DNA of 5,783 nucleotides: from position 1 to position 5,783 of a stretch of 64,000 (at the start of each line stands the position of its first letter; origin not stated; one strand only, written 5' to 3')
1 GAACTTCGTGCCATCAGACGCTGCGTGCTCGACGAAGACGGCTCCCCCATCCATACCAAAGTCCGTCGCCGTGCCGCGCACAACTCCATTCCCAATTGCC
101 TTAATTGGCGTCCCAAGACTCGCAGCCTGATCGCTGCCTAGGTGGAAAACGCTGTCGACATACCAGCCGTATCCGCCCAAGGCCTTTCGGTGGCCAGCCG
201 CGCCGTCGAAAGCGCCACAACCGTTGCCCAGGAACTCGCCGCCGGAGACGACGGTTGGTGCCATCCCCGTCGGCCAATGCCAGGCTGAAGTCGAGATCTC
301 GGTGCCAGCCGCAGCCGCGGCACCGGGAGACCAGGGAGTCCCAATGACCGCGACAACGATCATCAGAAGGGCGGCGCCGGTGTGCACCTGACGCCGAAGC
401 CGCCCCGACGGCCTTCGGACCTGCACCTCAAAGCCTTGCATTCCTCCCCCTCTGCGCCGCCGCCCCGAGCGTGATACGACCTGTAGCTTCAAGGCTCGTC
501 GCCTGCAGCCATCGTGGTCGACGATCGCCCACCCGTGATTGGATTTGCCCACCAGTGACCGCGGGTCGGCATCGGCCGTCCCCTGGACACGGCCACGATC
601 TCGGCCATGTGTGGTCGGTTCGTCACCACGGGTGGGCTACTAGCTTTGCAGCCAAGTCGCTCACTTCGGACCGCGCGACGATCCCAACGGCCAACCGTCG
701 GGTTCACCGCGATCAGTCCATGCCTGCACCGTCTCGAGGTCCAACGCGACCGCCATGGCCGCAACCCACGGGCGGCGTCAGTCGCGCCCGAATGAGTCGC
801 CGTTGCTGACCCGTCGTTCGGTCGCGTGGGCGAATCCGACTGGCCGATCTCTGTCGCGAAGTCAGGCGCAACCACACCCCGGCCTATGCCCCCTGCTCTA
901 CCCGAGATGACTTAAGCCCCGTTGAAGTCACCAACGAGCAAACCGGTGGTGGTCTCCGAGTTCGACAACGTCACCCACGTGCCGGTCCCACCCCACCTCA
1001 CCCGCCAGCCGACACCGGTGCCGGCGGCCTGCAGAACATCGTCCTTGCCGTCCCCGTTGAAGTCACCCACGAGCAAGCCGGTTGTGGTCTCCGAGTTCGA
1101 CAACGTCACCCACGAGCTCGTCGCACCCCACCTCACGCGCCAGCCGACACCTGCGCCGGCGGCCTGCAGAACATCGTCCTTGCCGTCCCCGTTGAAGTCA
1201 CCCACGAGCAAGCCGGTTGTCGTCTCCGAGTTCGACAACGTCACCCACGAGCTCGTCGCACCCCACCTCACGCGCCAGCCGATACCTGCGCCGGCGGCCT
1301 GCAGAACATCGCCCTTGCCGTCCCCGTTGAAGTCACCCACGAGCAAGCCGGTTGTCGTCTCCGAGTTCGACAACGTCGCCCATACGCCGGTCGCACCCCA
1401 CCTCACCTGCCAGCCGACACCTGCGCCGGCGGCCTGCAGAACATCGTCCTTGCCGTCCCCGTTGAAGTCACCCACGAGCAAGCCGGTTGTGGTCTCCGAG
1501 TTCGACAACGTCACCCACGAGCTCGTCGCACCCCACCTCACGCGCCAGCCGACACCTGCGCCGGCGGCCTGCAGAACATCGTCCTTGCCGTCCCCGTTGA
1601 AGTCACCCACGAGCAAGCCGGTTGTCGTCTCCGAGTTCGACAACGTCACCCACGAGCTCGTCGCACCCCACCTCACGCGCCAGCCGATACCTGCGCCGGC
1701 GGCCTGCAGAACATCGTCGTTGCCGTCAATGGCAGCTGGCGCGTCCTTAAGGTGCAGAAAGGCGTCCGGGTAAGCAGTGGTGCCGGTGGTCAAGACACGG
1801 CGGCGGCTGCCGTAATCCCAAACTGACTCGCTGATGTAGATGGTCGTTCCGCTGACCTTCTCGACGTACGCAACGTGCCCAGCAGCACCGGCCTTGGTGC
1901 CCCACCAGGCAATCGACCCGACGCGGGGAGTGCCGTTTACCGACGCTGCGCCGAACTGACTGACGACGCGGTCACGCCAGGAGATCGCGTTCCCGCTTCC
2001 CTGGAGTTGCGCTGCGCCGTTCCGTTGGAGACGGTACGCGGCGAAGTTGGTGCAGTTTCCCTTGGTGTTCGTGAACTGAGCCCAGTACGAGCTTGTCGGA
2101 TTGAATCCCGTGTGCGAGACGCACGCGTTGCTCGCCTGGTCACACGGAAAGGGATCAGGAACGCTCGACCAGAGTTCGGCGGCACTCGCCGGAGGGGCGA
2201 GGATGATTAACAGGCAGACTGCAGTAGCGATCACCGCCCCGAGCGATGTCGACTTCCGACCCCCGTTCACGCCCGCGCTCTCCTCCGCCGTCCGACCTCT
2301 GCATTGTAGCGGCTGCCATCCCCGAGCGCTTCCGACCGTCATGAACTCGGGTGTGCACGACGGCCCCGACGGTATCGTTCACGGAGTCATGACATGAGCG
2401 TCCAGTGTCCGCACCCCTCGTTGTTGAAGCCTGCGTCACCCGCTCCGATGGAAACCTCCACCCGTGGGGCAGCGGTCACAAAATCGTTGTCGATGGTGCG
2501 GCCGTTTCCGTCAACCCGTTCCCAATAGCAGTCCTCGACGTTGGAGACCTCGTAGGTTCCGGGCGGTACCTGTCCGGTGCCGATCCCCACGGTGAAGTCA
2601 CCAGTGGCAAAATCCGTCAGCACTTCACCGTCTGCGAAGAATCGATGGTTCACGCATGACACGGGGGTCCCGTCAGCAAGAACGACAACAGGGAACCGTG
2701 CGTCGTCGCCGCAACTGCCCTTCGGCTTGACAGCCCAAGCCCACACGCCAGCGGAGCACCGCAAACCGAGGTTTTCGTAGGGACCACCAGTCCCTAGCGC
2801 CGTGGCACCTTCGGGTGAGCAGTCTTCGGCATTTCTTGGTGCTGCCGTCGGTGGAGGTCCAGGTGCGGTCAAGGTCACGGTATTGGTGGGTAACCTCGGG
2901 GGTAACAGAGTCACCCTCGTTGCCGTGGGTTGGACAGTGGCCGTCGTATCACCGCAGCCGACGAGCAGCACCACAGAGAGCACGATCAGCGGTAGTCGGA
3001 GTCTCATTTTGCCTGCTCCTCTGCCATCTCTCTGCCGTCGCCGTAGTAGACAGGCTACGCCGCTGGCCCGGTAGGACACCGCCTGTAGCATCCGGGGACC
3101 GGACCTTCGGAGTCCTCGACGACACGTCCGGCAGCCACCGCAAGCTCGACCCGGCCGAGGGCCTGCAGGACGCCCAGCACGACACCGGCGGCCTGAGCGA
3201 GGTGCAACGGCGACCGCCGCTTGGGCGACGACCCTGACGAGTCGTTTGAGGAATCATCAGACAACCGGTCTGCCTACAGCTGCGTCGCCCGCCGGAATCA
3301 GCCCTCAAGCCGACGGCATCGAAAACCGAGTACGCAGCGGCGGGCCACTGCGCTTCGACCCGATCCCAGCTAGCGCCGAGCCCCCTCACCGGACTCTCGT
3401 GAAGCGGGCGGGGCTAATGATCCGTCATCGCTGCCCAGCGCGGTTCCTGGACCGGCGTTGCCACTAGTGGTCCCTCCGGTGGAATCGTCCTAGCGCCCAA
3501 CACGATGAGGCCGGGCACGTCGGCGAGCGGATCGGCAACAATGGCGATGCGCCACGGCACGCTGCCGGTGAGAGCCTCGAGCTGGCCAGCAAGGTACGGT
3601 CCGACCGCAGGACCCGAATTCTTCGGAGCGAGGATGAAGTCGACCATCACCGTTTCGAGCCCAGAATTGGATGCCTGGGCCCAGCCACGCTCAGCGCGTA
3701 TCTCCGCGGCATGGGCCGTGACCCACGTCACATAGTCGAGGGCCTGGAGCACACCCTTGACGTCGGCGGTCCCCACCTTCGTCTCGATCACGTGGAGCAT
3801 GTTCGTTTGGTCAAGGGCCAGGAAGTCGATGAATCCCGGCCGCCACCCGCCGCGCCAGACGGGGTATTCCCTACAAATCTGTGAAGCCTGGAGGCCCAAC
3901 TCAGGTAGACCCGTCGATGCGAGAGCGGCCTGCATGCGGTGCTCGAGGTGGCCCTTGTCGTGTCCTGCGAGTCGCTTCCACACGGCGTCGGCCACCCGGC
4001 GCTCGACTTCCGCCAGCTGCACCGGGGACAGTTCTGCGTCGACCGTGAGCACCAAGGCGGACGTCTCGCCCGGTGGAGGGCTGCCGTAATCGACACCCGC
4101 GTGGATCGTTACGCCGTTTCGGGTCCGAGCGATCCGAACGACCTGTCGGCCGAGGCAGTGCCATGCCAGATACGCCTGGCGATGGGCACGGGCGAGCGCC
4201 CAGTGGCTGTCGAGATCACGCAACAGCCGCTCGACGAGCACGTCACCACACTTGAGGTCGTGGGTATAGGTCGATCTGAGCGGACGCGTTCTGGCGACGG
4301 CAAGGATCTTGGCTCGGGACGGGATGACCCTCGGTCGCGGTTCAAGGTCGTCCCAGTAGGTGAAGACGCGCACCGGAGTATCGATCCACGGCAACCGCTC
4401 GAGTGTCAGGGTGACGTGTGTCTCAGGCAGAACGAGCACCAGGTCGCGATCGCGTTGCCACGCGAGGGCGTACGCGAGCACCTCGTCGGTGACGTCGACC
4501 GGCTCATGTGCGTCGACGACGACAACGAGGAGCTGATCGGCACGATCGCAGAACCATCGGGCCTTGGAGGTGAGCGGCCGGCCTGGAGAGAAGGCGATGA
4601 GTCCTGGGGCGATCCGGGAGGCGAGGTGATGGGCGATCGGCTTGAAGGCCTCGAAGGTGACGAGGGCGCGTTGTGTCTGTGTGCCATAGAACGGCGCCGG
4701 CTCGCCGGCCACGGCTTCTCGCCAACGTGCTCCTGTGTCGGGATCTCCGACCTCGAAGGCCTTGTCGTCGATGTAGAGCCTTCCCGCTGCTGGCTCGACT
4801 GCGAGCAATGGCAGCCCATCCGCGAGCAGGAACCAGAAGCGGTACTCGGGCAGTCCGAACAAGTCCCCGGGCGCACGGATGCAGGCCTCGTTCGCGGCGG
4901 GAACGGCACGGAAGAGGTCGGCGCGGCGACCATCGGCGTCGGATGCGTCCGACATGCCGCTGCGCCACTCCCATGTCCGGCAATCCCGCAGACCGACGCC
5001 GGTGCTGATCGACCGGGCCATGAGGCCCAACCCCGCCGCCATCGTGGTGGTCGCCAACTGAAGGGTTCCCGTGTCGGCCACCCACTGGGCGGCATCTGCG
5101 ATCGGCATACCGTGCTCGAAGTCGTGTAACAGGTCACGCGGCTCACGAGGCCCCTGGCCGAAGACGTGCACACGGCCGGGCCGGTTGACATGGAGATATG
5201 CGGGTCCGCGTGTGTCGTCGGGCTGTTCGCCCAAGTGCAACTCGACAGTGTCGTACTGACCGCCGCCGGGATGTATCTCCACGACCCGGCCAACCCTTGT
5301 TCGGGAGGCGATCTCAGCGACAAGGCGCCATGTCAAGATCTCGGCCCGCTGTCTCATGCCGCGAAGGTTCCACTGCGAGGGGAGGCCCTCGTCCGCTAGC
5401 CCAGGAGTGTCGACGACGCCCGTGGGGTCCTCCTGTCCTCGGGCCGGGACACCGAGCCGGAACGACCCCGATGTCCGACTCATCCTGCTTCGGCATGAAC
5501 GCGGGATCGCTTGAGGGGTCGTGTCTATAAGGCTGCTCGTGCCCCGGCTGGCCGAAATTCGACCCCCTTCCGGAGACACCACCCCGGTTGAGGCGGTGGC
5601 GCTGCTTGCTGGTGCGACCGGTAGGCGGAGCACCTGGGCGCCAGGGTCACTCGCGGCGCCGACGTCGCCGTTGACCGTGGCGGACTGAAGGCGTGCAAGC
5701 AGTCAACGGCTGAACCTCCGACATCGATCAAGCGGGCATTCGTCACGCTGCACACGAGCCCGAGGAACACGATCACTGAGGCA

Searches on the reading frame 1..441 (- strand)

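Call 79: search_protein_families(library=pfam, proteins=[window:1-441:-], max_evalue=0.001)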
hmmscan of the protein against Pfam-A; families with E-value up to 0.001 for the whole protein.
seq(147 aa): 1 family
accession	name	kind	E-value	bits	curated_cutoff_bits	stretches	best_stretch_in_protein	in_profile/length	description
PF01551.29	Peptidase_M23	-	0.00016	22.2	28.7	1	99-141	2-43/96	Peptidase family M23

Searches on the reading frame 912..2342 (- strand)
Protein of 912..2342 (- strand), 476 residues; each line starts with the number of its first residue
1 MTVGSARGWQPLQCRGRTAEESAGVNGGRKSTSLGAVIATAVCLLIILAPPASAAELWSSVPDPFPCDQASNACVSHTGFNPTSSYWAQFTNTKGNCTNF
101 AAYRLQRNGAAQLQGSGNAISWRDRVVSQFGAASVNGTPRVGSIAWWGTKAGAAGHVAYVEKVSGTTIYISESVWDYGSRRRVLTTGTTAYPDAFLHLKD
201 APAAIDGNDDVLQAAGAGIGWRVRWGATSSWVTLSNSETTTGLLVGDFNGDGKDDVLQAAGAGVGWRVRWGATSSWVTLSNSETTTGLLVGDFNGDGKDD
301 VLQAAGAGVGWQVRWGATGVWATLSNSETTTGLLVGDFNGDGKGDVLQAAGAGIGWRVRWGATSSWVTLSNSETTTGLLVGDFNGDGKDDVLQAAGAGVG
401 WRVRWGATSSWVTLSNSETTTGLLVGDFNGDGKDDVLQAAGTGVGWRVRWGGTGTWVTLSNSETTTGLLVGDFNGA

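Call 22: search_protein_families(library=padloc, proteins=[window:912-2342:-], max_evalue=0.01)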
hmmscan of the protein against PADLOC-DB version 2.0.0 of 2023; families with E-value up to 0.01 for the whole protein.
window:912-2342:- (476 aa): 1 family
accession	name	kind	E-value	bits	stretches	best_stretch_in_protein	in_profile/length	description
PDLC04862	PDC-S05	-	0.00013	20.4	0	289-307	21-39/88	-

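Call 23: search_protein_families(library=pfam, proteins=[window:912-2342:-], max_evalue=0.001)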
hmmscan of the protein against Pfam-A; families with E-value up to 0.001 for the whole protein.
window:912-2342:- (476 aa): 5 families
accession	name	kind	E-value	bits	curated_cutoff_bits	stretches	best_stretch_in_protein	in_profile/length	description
PF13517.12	FG-GAP_3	-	1.3e-21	77.3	26.9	2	292-347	1-60/61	FG-GAP-like repeat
PF01839.29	FG-GAP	-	8.5e-19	67.5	22.1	4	286-305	3-22/37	FG-GAP repeat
PF05257.22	CHAP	-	7.6e-15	55.6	26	1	92-173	6-80/81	CHAP domain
PF12256.14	TcdB_toxin_midN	-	2.9e-08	33.7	24.8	0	317-361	14-58/181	Insecticide toxin TcdB middle/N-terminal region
PF00094.30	VWD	-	6.1e-05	23.8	22.9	0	232-261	125-155/156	von Willebrand factor type D domain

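Call 75: find_encoding_contigs(protein=window:912-2342:-, flank=10000, max_places=3)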
Protein window:912-2342:- (476 aa): no gene with exactly this product is on record in the collection.

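Call 78: find_encoding_contigs(protein=window:912-2270:-, flank=10000, max_places=3)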
Protein window:912-2270:- (452 aa): no gene with exactly this product is on record in the collection.

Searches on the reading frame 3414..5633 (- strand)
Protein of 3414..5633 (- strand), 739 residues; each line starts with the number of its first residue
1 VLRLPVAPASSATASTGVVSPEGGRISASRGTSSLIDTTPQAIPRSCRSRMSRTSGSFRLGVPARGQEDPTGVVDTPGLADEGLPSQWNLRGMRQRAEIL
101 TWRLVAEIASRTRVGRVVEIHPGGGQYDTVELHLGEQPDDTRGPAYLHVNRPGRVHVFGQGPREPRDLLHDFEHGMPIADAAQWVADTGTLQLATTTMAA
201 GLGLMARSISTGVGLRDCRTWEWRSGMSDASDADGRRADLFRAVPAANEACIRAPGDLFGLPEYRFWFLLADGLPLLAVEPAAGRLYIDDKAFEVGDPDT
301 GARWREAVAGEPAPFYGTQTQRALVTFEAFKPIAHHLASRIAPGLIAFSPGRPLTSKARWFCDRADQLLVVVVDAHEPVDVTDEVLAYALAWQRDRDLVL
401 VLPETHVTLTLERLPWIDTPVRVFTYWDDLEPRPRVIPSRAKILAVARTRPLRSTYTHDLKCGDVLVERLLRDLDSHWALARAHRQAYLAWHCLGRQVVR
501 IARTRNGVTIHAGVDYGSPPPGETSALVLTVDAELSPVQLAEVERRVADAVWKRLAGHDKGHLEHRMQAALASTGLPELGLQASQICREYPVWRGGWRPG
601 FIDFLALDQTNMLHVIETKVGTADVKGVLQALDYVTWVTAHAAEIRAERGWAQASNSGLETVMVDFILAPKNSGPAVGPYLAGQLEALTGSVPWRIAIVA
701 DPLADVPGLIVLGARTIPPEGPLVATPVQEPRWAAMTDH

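Call 5: search_protein_families(library=pfam, proteins=[window:3414-5633:-], max_evalue=0.1)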
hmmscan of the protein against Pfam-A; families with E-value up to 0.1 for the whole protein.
window:3414-5633:- (739 aa): 1 family
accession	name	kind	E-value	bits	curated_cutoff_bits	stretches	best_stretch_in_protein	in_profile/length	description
PF01939.22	NucS_C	-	0.007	16.8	24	1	585-639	22-71/124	Endonuclease NucS C-terminal domain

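Call 6: search_protein_families(library=ncbifam, proteins=[window:3414-5633:-], max_evalue=0.1)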
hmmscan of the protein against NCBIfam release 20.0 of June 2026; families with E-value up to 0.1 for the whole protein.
window:3414-5633:- (739 aa): 1 family
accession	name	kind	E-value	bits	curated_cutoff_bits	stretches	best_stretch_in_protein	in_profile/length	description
NF003270.0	PRK04247.1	equivalog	0.0097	15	216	1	599-645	159-207/250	endonuclease NucS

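Call 22: search_protein_families(library=padloc, proteins=[window:3414-5633:-], max_evalue=0.01)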
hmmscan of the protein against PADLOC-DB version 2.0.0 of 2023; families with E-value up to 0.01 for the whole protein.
window:3414-5633:- (739 aa): 4 families
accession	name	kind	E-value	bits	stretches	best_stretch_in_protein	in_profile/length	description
PDLC04916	PDC-S11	-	2.3e-06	24.9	1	600-640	56-96/358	-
PDLC04915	PDC-S11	-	6.5e-05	20.3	1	601-640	61-100/379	-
PDLC04913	PDC-S11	-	0.0018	15.4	1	602-639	62-99/375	-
PDLC04946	PDC-S18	-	0.0039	14.2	1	589-646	65-119/365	-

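Call 76: find_encoding_contigs(protein=window:3414-5483:-, flank=10000, max_places=3)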
Protein window:3414-5483:- (689 aa): no gene with exactly this product is on record in the collection.
